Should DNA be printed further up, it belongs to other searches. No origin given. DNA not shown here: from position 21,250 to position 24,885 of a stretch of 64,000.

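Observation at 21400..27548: Three-gene helicase / nuclease-fold / DUF2971-like operon that fits no defence system I recognise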

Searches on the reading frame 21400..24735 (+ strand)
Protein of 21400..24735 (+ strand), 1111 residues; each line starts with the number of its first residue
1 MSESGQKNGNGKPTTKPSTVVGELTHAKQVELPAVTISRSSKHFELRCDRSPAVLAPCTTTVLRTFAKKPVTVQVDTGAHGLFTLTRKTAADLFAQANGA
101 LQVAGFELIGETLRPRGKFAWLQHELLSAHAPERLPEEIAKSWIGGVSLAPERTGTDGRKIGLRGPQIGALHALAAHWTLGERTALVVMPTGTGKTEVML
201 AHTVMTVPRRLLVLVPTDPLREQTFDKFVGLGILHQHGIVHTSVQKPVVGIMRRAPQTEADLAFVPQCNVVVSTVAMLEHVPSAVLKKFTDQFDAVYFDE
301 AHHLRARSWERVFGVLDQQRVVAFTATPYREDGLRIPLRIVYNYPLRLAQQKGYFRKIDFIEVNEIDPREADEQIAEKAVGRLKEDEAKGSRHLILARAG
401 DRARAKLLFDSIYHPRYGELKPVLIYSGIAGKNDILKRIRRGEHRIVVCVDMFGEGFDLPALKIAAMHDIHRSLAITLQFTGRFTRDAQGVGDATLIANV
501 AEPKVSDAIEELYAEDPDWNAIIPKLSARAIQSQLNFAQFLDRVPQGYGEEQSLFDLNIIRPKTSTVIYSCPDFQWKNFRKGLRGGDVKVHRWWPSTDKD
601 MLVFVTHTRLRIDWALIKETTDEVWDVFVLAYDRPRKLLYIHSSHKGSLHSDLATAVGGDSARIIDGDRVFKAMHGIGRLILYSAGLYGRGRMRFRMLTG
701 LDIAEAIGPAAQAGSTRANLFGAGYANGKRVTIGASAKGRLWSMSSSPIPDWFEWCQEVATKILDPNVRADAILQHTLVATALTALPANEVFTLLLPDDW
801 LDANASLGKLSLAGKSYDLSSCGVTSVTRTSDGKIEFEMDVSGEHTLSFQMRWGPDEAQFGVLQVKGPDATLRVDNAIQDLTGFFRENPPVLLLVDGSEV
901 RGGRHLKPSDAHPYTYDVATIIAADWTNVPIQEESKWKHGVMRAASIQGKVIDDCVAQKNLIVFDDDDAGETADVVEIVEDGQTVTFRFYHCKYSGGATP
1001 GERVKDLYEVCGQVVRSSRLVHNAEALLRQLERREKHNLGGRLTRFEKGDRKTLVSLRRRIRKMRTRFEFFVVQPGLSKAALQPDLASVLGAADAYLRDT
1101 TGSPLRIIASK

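Call 3: search_protein_families(library=padloc, proteins=[window:21400-24735:+], max_evalue=0.01)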
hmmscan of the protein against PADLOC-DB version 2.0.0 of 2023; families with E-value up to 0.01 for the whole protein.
window:21400-24735:+ (1111 aa): 12 families
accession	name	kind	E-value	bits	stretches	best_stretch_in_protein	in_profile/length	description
PDLC03658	mREase_IV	-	1.2e-08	31.2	1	285-344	327-387/953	Type IV methyl-directed restriction enzyme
PDLC02707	PbeA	-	4.7e-08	30.1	1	176-330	262-415/672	PbeA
PDLC01439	typeIV_DinG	-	1.1e-06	25.7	0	181-227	34-78/575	CAS-IV-A; associated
PDLC03659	mREase_IV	-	4.4e-06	22.8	1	290-336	333-379/945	Type IV methyl-directed restriction enzyme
PDLC02706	PbeA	-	1.1e-05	22.3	1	177-330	280-433/722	PbeA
PDLC02704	PbeA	-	0.00013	18.5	0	161-331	253-421/682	PbeA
PDLC03047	REase_I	-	0.00018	17.4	0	161-228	342-413/1107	Type I restriction enzyme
PDLC02864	DpdF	-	0.00043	17.2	0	180-198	35-53/610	DpdF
PDLC02870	DpdF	-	0.001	15.7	0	434-501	267-333/534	DpdF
PDLC01762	Cas3b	-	0.0054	13.3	1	184-244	242-302/692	-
PDLC02861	DpdF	-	0.0058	13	0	438-489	284-335/611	DpdF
PDLC01770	Cas3g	-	0.007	12.9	0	182-228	26-78/733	-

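Call 4: search_protein_families(library=pfam, proteins=[window:21400-24735:+], max_evalue=0.01)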
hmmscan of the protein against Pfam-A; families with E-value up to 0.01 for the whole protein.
window:21400-24735:+ (1111 aa): 3 families
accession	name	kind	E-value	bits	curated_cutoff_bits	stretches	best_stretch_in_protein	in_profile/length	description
PF04851.21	ResIII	-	2e-22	80.3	22.5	1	161-330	2-164/164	Type III restriction enzyme, res subunit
PF00270.35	DEAD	-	2.2e-14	53.9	26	1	175-329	7-161/167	DEAD/DEAH box helicase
PF00271.37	Helicase_C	-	1.8e-06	28.6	23.5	1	431-486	53-108/110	Helicase conserved C-terminal domain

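Call 5: search_protein_families(library=ncbifam, proteins=[window:21400-24735:+], max_evalue=0.01)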
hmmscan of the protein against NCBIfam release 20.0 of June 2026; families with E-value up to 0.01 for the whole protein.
window:21400-24735:+ (1111 aa): 12 families
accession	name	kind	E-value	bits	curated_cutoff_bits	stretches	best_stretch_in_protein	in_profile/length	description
NF003673.1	PRK05298.1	equivalog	7.5e-07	27.9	743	1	432-511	482-564/653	excinuclease ABC subunit UvrB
NF010337.0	PRK13766.1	equivalog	8.4e-07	27.5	610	1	182-303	30-143/781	Hef nuclease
NF053632.1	heli_RadD_YejH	equivalog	2.1e-06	26.3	720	1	163-330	3-153/573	DNA repair helicase RadD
TIGR00631.1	uvrb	equivalog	2.7e-06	25.9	750.1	1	432-511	482-564/658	excinuclease ABC subunit UvrB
NF008521.0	PRK11448.1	equivalog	9.9e-06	23.8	729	1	160-302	411-550/1123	type I restriction-modification system endonuclease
NF008279.0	PRK11057.1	equivalog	0.0017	16.8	1015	0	433-490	276-333/608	ATP-dependent DNA helicase RecQ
NF045503.1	repair_heli_XPB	equivalog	0.002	16.7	610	1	154-334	175-341/548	DNA repair helicase XPB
TIGR04095.1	dnd_restrict_1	equivalog_domain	0.003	16.6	600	0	177-330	19-170/451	DNA phosphorothioation system restriction enzyme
TIGR00614.1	recQ_fam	subfamily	0.0049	15.7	219.8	0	431-489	264-322/470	RecQ family ATP-dependent DNA helicase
NF004067.0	PRK05580.1-4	equivalog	0.0073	14.7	763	0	159-228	201-270/737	primosomal protein N'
NF041063.1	DpdF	equivalog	0.009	14.6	550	0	182-217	158-195/813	protein DpdF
NF008169.0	PRK10917.2-3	equivalog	0.0097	14.5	555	0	186-226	254-294/610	ATP-dependent DNA helicase RecG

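Call 11: find_homologous_proteins(query=window:21400-24735:+)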
Query window:21400-24735:+ (1111 aa): 3588 proteins with E <= 0.001 among 8000 candidates; the best 120 are listed.
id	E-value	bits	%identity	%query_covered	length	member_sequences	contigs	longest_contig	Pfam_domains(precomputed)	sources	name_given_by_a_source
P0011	0.0e+0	2358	92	100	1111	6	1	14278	PF00270.36,PF00271.38,PF04851.22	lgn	-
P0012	0.0e+0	2025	79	99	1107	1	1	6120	PF00270.36,PF00271.38,PF04851.22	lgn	-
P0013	0.0e+0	1674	67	98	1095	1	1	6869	PF00270.36,PF00271.38,PF04851.22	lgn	-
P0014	0.0e+0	1668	67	98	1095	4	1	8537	PF00270.36,PF00271.38,PF04851.22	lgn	-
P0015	0.0e+0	1444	59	99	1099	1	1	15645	PF00270.36,PF04851.22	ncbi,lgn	-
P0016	0.0e+0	1397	57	98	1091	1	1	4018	PF00270.36,PF04851.22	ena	-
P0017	0.0e+0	1260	56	92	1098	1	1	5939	PF00270.36,PF00271.38,PF04851.22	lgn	-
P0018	0.0e+0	1233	52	98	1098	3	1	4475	PF00270.36,PF00271.38,PF04851.22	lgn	-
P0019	0.0e+0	1229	54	95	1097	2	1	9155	PF00270.36,PF00271.38,PF04851.22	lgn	-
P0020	0.0e+0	1193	51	95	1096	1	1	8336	PF00270.36,PF00271.38,PF04851.22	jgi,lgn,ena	-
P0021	0.0e+0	1191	50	97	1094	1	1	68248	PF00270.36,PF00271.38,PF04851.22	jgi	jgi:superfamily II DNA or RNA helicase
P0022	0.0e+0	1190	50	98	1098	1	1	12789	PF00270.36,PF00271.38,PF04851.22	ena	-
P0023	0.0e+0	1178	50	98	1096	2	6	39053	PF00270.36,PF00271.38,PF04851.22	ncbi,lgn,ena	-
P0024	0.0e+0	1168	51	92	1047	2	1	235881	PF00270.36,PF00271.38,PF04851.22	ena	-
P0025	0.0e+0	1167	49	98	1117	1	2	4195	PF00270.36,PF00271.38,PF04851.22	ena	-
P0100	9.8e-247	840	41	90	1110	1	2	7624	PF00270.36,PF00271.38,PF04851.22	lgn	-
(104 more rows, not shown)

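Call 15: search_solved_structures(query=window:21400-24735:+, max_evalue=0.001, show_alignments=1)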
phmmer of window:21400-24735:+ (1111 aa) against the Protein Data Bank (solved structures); distinct sequences matched with E-value up to 0.001: 6.
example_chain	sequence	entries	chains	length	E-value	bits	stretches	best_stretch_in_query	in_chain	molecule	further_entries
6p4f_A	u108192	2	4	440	7.7e-09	36.9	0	420-487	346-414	DNA-dependent ATPase XPBII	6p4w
5tnu_A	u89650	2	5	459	9.1e-09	36.7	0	421-487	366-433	DNA-dependent ATPase XPBII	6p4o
7clg_A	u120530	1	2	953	1.2e-08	36.2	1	286-501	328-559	Putative helicase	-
6p66_A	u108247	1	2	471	3.9e-07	31.3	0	176-227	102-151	DNA repair protein RAD25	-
2fwr_A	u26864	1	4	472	3.9e-07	31.2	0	176-227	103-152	DNA repair protein RAD25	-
2fz4_A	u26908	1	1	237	0.00011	23.1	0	176-227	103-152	DNA repair protein RAD25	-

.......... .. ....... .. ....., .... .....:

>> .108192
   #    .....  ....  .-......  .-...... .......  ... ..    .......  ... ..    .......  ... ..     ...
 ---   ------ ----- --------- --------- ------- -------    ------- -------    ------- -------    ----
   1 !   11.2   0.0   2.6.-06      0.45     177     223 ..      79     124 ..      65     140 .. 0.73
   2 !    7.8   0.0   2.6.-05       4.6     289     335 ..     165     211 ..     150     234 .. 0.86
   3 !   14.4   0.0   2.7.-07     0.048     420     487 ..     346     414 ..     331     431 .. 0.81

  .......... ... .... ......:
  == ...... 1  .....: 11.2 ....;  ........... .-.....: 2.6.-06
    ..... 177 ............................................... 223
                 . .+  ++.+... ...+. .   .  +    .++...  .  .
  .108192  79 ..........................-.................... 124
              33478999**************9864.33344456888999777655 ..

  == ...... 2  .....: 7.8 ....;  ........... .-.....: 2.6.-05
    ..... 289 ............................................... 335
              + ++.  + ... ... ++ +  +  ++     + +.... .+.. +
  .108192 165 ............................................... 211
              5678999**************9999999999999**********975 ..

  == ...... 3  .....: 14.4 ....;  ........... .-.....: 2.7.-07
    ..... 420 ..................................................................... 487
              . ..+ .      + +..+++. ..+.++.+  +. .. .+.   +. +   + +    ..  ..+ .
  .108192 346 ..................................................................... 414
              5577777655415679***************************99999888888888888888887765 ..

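Call 18: find_encoding_contigs(protein=P0011, flank=8000, max_places=3)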
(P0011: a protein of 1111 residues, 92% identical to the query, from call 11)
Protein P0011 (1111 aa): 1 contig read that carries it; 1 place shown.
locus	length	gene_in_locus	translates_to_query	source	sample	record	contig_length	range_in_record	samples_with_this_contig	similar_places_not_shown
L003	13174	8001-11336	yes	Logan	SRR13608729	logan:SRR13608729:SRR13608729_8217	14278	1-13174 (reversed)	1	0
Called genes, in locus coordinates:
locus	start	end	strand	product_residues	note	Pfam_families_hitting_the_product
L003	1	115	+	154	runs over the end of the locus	-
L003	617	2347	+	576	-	-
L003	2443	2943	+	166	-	-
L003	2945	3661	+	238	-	-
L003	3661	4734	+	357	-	-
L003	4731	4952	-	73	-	-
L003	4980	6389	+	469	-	-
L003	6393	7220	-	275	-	-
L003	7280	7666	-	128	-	-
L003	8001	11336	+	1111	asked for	PF00270:DEAD, PF04851:ResIII, PF00271:Helicase_C (weak)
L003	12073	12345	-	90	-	-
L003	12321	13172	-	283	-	?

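Call 20: find_encoding_contigs(protein=P0015, flank=8000, max_places=3)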
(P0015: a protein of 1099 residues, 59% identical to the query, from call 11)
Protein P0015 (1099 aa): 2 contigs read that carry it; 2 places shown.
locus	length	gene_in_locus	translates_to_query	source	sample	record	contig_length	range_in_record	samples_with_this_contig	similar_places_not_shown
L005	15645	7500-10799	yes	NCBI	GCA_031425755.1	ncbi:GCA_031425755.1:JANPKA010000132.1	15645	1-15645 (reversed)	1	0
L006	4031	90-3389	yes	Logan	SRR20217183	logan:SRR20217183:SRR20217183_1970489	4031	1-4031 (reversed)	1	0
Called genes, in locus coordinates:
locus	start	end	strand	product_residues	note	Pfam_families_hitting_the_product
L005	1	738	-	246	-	?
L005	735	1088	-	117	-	PF20475:DUF6717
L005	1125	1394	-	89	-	-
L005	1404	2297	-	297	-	PF01145:Band_7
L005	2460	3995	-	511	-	PF01139:RtcB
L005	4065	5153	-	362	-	PF13191:AAA_16 (weak), PF25199:nSTAND_NTPase5 (weak), PF00004:AAA, PF13401:AAA_22 (weak)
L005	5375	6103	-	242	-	PF04542:Sigma70_r2 (weak), PF04539:Sigma70_r3, PF04545:Sigma70_r4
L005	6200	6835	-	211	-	PF13395:HNH_4 (weak)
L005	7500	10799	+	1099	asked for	PF00270:DEAD, PF04851:ResIII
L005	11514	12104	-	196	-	-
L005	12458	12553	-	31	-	-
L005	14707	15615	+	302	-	PF00126:HTH_1, PF03466:LysR_substrate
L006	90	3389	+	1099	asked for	PF00270:DEAD, PF04851:ResIII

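Call 24: search_protein_families(library=phrogs, proteins=[window:21400-24735:+], max_evalue=0.1)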
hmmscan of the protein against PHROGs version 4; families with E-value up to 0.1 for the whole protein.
window:21400-24735:+ (1111 aa): 5 families
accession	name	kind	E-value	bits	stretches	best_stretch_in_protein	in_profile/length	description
phrog_16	-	DNA, RNA and nucleotide metabolism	7.2e-40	138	1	158-504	268-602/986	DNA helicase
phrog_16694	-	unknown function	6.4e-05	22.1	1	164-303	276-411/1010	-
phrog_16259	-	DNA, RNA and nucleotide metabolism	0.0005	20.4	1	182-346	132-279/330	DNA helicase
phrog_62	-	DNA, RNA and nucleotide metabolism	0.00078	17.9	1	141-332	682-853/1881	DNA helicase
phrog_2488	-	DNA, RNA and nucleotide metabolism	0.0079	16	0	180-228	36-91/579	DNA helicase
